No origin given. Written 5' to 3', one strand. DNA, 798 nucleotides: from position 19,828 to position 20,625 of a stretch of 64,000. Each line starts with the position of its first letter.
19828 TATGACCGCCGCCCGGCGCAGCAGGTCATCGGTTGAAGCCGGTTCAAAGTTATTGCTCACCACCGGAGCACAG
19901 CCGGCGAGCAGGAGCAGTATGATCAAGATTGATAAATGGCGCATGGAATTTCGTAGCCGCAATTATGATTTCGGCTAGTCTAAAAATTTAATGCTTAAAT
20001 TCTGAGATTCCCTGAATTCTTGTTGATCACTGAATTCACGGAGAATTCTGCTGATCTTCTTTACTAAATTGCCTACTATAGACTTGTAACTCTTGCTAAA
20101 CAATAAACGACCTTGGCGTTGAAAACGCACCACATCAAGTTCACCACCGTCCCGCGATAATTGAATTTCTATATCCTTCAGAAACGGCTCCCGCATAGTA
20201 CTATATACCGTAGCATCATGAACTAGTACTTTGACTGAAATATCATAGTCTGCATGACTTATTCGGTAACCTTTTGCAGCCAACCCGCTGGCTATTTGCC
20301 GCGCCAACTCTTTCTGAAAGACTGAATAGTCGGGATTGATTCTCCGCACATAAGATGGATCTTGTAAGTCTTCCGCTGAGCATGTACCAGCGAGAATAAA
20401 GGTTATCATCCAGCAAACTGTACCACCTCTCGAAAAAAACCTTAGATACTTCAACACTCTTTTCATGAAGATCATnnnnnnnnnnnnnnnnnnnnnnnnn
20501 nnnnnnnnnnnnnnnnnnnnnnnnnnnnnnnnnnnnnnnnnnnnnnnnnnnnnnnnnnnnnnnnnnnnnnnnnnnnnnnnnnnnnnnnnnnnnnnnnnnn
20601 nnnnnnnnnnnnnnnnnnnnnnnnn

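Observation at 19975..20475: AT-rich lipoprotein immunity candidate translationally coupled to the toxin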

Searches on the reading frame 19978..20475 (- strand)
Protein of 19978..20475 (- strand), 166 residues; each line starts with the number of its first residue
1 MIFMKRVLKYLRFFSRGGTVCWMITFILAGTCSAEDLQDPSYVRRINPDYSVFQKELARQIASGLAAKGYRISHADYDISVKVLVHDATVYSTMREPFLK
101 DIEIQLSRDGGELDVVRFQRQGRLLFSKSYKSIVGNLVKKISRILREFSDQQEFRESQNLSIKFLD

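Call 7: search_protein_families(library=pfam, proteins=[window:19978-20475:-], max_evalue=1)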
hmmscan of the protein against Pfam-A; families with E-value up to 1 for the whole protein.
seq(166 aa): 0 families

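Call 9: find_homologous_proteins(query=window:19978-20475:-, max_evalue=10)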
Query seq(166 aa) (166 aa): 2 proteins with E <= 10 among 53 candidates.
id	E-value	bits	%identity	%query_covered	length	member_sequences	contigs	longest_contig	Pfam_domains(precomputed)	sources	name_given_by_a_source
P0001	9.0e-101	352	100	98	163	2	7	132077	-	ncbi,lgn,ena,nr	ncbi:MAG: hypothetical protein KC900_07710 [Candidatus Omnitrophica bacterium]|nr:hypothetical prote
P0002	1.8e-80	286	83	98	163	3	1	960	-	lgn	-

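Call 10: search_protein_families(library=ncbifam, proteins=[window:19978-20475:-], max_evalue=1)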
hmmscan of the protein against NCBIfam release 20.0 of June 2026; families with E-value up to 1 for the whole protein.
seq(166 aa): 1 family
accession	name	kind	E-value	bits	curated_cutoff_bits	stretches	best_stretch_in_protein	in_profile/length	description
TIGR01177.1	TIGR01177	hypoth_equivalog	0.06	12.7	316.55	1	46-95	93-141/330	TIGR01177 family methyltransferase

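Call 12: search_solved_structures(query=window:19978-20475:-, max_evalue=10)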
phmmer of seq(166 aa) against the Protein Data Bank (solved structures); distinct sequences matched with E-value up to 10: 2.
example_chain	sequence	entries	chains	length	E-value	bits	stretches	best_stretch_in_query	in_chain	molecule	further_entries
6dzi_k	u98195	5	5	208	1.4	12.1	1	89-125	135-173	30S ribosomal protein S3 | Small ribosomal subunit protein uS3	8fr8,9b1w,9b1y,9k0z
8yp6_c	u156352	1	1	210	1.4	12.1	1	89-125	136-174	Small ribosomal subunit protein uS3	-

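Call 16: find_encoding_contigs(protein=P0002, flank=10000)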
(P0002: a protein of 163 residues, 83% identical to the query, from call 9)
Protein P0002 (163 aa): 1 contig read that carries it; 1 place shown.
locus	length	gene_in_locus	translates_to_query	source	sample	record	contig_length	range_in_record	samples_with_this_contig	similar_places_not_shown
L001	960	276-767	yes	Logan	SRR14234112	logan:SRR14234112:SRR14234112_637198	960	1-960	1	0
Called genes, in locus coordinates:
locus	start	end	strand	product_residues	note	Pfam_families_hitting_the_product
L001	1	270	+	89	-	?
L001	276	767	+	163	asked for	-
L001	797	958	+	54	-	?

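Call 17: find_encoding_contigs(protein=P0001, flank=10000, max_places=10)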
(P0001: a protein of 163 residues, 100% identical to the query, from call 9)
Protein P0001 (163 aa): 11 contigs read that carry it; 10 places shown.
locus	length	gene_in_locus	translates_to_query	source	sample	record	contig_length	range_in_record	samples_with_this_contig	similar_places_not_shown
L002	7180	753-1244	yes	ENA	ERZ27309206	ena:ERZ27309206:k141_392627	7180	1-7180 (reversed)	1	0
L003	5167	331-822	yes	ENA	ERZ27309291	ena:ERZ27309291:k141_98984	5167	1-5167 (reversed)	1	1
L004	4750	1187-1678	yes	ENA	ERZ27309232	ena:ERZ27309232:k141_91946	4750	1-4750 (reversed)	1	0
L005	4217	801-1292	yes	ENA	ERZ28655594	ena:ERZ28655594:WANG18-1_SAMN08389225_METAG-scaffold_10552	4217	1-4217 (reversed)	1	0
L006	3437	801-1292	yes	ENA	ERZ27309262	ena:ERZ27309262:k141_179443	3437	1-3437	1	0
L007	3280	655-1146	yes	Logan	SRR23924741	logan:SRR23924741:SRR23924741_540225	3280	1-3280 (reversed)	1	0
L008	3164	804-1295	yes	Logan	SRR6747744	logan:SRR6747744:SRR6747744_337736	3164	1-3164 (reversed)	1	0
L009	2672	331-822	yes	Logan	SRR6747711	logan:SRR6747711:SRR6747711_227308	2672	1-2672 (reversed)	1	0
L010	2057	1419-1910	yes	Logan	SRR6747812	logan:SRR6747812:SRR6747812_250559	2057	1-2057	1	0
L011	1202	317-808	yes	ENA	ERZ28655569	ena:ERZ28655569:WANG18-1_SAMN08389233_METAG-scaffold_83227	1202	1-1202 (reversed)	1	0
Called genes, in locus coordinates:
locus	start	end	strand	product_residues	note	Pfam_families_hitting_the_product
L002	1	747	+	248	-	?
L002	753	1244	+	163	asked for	-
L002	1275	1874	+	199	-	PF13424:TPR_12 (faint)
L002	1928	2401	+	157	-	PF00963:Cohesin (weak)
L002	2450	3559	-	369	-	PF00348:polyprenyl_synt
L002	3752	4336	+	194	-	PF09832:DUF2059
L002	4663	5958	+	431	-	PF00206:Lyase_1, PF10397:ADSL_C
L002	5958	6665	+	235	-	PF01259:SAICAR_synt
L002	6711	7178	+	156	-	?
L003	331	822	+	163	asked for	-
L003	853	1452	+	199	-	PF13424:TPR_12 (faint)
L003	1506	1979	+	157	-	PF00963:Cohesin (weak)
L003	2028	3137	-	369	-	PF00348:polyprenyl_synt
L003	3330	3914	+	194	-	PF09832:DUF2059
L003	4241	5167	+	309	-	?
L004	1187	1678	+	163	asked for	-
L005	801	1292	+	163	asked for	-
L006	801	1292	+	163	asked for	-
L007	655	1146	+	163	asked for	-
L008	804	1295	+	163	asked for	-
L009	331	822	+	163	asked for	-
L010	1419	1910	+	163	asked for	-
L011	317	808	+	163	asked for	-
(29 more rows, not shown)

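Call 21: search_protein_representatives(protein=window:19978-20466:-)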
Query: 163 residues. Proteins with E-value up to 0.001 (for the whole library): 2; up to 1e-10: 2; up to 1e-30: 1. The best 2 are listed.
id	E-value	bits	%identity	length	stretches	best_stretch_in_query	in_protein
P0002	5.3e-81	286.3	83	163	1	1-163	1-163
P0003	2.3e-12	63.4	37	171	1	47-144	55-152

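Call 23: find_encoding_contigs(protein=P0003, flank=10000)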
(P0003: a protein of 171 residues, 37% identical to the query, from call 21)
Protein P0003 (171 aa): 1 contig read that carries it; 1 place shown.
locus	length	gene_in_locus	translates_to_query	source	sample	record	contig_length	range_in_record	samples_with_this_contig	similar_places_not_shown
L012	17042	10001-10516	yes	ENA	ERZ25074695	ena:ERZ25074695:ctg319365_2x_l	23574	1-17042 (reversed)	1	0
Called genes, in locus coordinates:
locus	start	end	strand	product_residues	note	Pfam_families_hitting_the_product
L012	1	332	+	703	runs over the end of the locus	PF00324:AA_permease, PF13520:AA_permease_2, PF21555:CCC_C_1st_pro, PF21554:CCC_C_2nd_pro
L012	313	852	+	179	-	-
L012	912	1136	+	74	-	-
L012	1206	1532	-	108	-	-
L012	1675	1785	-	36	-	-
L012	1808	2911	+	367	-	PF04055:Radical_SAM, PF06969:HemN_C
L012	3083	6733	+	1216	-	PF03534:SpvB, PF01839:FG-GAP (faint), PF13517:FG-GAP_3, PF12256:TcdB_toxin_midN, PF05593:RHS_repeat (faint), PF20041:DUF6443 (faint)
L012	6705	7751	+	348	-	PF25023:TEN_YD-shell, PF05593:RHS_repeat, PF00404:Dockerin_1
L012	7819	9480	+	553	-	PF25023:TEN_YD-shell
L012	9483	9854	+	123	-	-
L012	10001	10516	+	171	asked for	-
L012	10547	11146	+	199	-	-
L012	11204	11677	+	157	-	PF00963:Cohesin (weak)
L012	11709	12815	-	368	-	PF00348:polyprenyl_synt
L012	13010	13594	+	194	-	PF09832:DUF2059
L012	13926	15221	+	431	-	PF00206:Lyase_1, PF10397:ADSL_C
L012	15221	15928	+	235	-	PF01259:SAICAR_synt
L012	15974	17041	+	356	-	?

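Call 29: search_protein_families(library=pfam, proteins=[P0003], max_evalue=1)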
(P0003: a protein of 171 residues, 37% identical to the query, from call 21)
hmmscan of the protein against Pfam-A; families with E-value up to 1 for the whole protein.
P0003 (171 aa): 0 families

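Call 45: predict_structure(alignment_id=A1)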
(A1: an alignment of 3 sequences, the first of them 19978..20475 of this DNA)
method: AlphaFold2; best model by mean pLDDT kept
length: 166 residues; sequences in the alignment: 3
mean_pLDDT: 66.2   pTM: 0.61
mean pLDDT of the five models: 66.2, 63.6, 58.1, 57.1, 54.3
residues with pLDDT >= 90: 16; 70-90: 76; 50-70: 26; < 50: 48
segments of 3 or more residues with pLDDT < 50: 1-47
pLDDT, mean of each block of 10 residues (from residue 1): 30 29 31 39 46 81 89 85 80 64 86 86 67 89 86 67 74
secondary structure, 60 per line:
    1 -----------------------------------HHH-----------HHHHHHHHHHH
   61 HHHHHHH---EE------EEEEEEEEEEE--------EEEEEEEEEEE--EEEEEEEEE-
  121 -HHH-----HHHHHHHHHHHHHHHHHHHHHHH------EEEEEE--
elements in order: H50-67 E79-89 E98-108 E111-119 H130-152 E159-164

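Call 48: fold_search(model_id=the predicted structure, library=pdb)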
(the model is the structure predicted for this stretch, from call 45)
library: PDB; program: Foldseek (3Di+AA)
matches with E <= 10: 679; with E <= 0.001: 0
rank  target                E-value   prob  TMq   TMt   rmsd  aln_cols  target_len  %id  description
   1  4no7                  2.7e-02  0.30  0.22  0.11  12.6       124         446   10  Human Glucokinase in complex with a nanomolar activator. (released 2014-10-29)
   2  9qeq_M                3.5e-02  0.33  0.22  0.06  12.5       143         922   11  Structure of the transcribing Pol II-DSIF-SPT6-U1 snRNP complex (released 2025-07-09)
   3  7n8v_B                5.2e-02  0.80  0.32  0.26   7.2       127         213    8  Crystal structure of free ERI2 nuclease (released 2022-07-06)
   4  7o24_B                5.2e-02  0.80  0.30  0.12  11.7       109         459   11  Structure of the foamy viral protease-reverse transcriptase in complex with dsDNA. (released 2021-06-30)
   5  6e0i                  6.3e-02  0.30  0.24  0.12  12.7       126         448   10  Crystal structure of Glucokinase in complex with compound 72 (released 2019-07-10)
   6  4l8r_E                6.7e-02  0.51  0.29  0.20  14.2       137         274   12  Structure of mrna stem-loop, human stem-loop binding protein and 3'hexo ternary complex (released 2013-07-10)
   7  3hrg                  7.1e-02  0.66  0.23  0.16   8.6       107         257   12  Crystal structure of Bacteroides thetaiotaomicron BT_3980, protein with actin-like ATPase fold and unknown function (NP_ (released 2009-06-23)
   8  6ozj_A                7.1e-02  0.28  0.25  0.20   9.7       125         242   12  Crystal structure of Mus musculus (Mm) Endonuclease V in complex with a 23mer RNA oligo containing an inosine in the a (released 2019-09-04)
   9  3ijp_A                7.1e-02  0.11  0.18  0.13  15.2       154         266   13  Crystal structure of dihydrodipicolinate reductase from bartonella henselae at 2.0A resolution (released 2009-08-11)
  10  6ozg_B                7.6e-02  0.21  0.19  0.15  10.9       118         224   13  Crystal structure of Thermotoga maritima (Tm) Endonuclease V (E89Q) in complex with a 12mer DNA containing an inosine  (released 2019-09-04)
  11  5c12                  8.1e-02  0.28  0.25  0.19  13.9       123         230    6  Nuclease domain of the large terminase subunit gp2 of bacterial virus Sf6 (released 2015-10-21)
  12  6dbv_A                8.6e-02  0.08  0.15  0.06  17.1       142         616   15  Cryo-EM structure of RAG in complex with 12-RSS and 23-RSS substrate DNAs (released 2018-08-01)
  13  3hd0_A                9.2e-02  0.21  0.20  0.16  10.1       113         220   14  Crystal structure of Tm1865, an Endonuclease V from Thermotoga Maritima (released 2009-07-14)
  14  3hd0_B                9.2e-02  0.20  0.20  0.17  10.2       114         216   10  Crystal structure of Tm1865, an Endonuclease V from Thermotoga Maritima (released 2009-07-14)
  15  6ozf_B                9.2e-02  0.20  0.19  0.16   9.8       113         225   10  Crystal structure of Thermotoga maritima (Tm) Endonuclease V (D110N) in complex with a 12mer DNA containing an inosine (released 2019-09-04)
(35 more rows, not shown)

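Call 53: find_related_loci(query=A1, collection=genome_contigs, flank=8000)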
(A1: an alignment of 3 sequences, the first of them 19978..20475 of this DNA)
Query A1 (166 aa) in genome_contigs; peptide patterns used: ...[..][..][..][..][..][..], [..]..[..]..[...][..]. (x = any residue, [..] = any of these).
113 stretches matched a pattern, but none encodes a relative of the query by tblastn (E <= 1e-3).

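Call 62: search_protein_families(library=padloc, proteins=[window:19978-20475:-, P0003, L012:9483-9851:+], max_evalue=1)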
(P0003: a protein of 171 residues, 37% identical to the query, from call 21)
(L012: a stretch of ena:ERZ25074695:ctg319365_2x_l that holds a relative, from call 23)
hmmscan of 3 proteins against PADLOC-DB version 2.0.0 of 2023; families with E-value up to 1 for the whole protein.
window:19978-20475:- (166 aa): 0 families

P0003 (171 aa): 0 families

L012:9483-9851:+ (123 aa): 1 family
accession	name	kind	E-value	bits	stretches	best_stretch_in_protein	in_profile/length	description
PDLC02825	DpdD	-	0.025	11.2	1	18-88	34-103/714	DpdD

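Call 63: search_protein_families(library=phrogs, proteins=[window:19978-20475:-, P0003, L012:9483-9851:+], max_evalue=1)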
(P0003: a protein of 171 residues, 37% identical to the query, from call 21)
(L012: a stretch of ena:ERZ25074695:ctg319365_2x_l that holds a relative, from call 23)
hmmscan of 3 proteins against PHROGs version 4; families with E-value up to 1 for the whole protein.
window:19978-20475:- (166 aa): 1 family
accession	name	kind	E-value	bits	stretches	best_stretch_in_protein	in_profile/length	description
phrog_6436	-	unknown function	0.014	16.5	1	19-46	6-33/68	-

P0003 (171 aa): 0 families

L012:9483-9851:+ (123 aa): 2 families
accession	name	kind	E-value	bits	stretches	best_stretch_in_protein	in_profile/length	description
phrog_3135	-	unknown function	0.01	17.1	1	10-121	8-102/114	-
phrog_3198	-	lysis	0.24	11.9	1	1-25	1-25/68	Rz-like spanin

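Call 78: list_cluster_members(proteins=[P0001, P0003])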
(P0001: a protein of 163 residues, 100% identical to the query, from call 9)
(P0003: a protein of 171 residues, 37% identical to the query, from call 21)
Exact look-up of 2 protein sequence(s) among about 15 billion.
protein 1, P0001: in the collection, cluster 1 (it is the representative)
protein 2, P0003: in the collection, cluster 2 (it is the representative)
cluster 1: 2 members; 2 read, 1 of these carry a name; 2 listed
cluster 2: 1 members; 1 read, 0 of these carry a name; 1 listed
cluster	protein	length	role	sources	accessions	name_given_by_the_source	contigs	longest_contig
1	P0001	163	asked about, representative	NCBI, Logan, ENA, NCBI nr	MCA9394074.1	MAG: hypothetical protein KC900_07710 [Candidatus Omnitrophica bacterium] | hypothetical protein [Candidatus Omnitrophota bacterium]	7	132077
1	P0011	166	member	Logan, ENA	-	-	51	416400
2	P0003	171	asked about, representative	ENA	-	-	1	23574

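Call 80: find_encoding_contigs(protein=window:19978-20475:-, flank=9000, max_places=10)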
Protein window:19978-20475:- (166 aa): 24 contigs read that carry it; 2 places shown.
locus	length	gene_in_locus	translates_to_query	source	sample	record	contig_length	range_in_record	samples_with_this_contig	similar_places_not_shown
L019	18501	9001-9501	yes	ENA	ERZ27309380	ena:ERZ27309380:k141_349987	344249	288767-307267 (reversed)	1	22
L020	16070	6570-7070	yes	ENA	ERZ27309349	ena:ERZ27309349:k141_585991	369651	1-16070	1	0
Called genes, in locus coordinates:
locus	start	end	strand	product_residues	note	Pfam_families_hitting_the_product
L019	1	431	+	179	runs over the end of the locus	-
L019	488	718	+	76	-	-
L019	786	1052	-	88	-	-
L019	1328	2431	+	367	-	PF04055:Radical_SAM, PF06969:HemN_C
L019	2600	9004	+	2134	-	PF03534:SpvB, PF13517:FG-GAP_3 (weak), PF12256:TcdB_toxin_midN, PF05593:RHS_repeat, PF25023:TEN_YD-shell (weak), PF00404:Dockerin_1, PF25023:TEN_YD-shell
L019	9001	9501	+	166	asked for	-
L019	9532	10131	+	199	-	PF13424:TPR_12 (faint)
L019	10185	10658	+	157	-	PF00963:Cohesin (weak)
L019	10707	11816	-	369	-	PF00348:polyprenyl_synt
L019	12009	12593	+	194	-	PF09832:DUF2059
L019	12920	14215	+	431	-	PF00206:Lyase_1, PF10397:ADSL_C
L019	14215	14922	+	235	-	PF01259:SAICAR_synt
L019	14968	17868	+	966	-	PF02700:PurS, PF18072:FGAR-AT_linker, PF00586:AIRS, PF02769:AIRS_C, PF00586:AIRS, PF02769:AIRS_C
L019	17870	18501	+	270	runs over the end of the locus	PF13507:GATase_5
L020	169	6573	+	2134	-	PF03534:SpvB, PF13517:FG-GAP_3 (weak), PF12256:TcdB_toxin_midN, PF05593:RHS_repeat, PF25023:TEN_YD-shell (weak), PF00404:Dockerin_1, PF25023:TEN_YD-shell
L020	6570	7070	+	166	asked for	-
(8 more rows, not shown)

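Call 82: search_dna_similar(query=window:19978-20382:-, collection=plasmids, mode=protein, max_evalue=0.01, max_rows=10)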
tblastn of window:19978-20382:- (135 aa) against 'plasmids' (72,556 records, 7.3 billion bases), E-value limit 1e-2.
No match.
